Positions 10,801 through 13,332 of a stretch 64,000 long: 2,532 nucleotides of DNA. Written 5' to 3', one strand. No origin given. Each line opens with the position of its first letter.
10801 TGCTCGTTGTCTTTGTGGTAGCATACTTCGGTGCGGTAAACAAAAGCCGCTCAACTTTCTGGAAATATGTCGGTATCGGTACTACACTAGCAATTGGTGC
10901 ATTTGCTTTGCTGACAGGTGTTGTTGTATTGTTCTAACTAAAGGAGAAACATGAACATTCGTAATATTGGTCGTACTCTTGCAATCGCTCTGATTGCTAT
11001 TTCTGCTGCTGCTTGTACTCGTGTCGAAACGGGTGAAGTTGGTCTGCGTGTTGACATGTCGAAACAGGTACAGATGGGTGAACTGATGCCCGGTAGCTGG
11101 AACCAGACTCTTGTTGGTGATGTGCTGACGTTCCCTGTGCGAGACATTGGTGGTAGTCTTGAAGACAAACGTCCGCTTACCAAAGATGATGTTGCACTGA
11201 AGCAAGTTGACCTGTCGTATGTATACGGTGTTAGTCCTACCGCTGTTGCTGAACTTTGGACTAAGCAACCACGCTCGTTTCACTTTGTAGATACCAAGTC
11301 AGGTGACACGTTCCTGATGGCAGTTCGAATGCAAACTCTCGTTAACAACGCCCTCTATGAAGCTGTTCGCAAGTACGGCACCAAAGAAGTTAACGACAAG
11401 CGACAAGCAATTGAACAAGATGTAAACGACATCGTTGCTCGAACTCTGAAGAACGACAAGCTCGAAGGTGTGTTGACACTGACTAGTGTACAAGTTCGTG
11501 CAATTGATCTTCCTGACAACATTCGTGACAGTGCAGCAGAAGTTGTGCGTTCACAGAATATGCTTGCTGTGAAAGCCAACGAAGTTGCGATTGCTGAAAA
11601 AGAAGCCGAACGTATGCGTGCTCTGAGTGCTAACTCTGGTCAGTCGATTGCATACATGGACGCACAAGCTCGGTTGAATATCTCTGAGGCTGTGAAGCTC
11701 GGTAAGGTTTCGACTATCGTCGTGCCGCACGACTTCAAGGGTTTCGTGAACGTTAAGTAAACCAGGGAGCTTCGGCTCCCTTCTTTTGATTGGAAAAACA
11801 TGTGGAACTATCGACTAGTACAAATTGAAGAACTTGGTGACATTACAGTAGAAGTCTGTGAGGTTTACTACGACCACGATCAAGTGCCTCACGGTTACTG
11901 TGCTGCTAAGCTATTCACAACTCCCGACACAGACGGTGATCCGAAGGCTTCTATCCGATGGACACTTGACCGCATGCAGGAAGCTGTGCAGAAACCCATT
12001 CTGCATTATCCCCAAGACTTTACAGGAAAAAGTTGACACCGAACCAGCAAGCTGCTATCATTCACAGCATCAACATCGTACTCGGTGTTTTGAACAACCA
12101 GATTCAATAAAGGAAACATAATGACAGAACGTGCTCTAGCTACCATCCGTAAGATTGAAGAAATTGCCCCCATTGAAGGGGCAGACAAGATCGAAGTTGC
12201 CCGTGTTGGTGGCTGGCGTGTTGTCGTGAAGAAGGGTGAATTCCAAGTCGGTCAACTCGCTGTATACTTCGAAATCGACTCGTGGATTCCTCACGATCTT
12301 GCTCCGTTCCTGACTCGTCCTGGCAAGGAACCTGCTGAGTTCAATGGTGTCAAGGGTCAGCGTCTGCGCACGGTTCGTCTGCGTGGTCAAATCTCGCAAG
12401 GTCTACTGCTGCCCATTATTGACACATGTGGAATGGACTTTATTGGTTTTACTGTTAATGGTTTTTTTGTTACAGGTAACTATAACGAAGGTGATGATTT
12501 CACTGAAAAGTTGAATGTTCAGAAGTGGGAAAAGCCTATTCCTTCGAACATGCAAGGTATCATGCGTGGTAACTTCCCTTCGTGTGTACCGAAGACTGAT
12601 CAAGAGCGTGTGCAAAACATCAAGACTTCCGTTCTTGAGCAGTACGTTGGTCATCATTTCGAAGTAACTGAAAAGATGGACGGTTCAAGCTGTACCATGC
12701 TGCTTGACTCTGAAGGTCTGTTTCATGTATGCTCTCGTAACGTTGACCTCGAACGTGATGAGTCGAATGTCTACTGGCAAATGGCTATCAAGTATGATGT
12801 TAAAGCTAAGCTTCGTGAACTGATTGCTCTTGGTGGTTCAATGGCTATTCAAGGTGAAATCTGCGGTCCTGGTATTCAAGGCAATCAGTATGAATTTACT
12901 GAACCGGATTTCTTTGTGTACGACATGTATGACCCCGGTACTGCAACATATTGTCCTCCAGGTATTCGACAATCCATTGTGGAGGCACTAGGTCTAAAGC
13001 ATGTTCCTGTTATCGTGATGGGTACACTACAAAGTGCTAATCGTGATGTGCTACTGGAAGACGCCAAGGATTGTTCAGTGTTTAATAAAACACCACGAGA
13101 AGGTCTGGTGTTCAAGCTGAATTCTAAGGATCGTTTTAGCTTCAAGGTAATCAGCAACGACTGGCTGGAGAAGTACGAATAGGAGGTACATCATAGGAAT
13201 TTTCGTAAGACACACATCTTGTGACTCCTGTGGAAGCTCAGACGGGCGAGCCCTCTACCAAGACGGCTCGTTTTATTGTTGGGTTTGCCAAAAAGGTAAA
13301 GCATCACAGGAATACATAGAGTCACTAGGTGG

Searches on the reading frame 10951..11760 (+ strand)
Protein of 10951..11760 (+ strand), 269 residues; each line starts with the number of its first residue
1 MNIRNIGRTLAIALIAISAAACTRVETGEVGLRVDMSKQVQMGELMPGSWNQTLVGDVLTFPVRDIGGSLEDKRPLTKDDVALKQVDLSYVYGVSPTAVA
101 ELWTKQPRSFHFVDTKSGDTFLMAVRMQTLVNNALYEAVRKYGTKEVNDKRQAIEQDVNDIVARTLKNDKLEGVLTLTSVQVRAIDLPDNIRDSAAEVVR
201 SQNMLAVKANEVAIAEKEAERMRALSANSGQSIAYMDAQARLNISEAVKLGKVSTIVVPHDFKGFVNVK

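Call 21: search_protein_families(library=phrogs, proteins=[window:10951-11760:+], max_evalue=0.00001)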
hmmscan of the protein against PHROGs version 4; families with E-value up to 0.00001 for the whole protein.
window:10951-11760:+ (269 aa): 1 family
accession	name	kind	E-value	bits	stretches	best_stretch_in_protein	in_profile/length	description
phrog_200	-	other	4.1e-27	96.3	1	6-243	84-313/379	lipoprotein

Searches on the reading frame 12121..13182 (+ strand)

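Call 21: search_protein_families(library=phrogs, proteins=[window:12121-13182:+], max_evalue=0.00001)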
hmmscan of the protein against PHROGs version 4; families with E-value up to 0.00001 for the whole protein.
window:12121-13182:+ (353 aa): 2 families
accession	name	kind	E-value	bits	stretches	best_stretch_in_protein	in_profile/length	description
phrog_968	-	DNA, RNA and nucleotide metabolism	2.2e-89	301.2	1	2-352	6-392/398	RNA ligase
phrog_548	-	DNA, RNA and nucleotide metabolism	8.3e-17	62.4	1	163-351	17-236/341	RNA ligase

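Call 117: search_protein_families(library=pfam, proteins=[window:12121-13182:+], max_evalue=0.001)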
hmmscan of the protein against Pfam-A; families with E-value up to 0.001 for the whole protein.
window:12121-13182:+ (353 aa): 2 families
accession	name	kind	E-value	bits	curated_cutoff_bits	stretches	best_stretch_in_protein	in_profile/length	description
PF21189.3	PHA02142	-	1.3e-30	106.1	27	1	6-99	1-92/92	PHA02142 OB-fold domain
PF09414.15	RNA_ligase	-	8.1e-27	94.9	27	1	179-344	2-171/171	RNA ligase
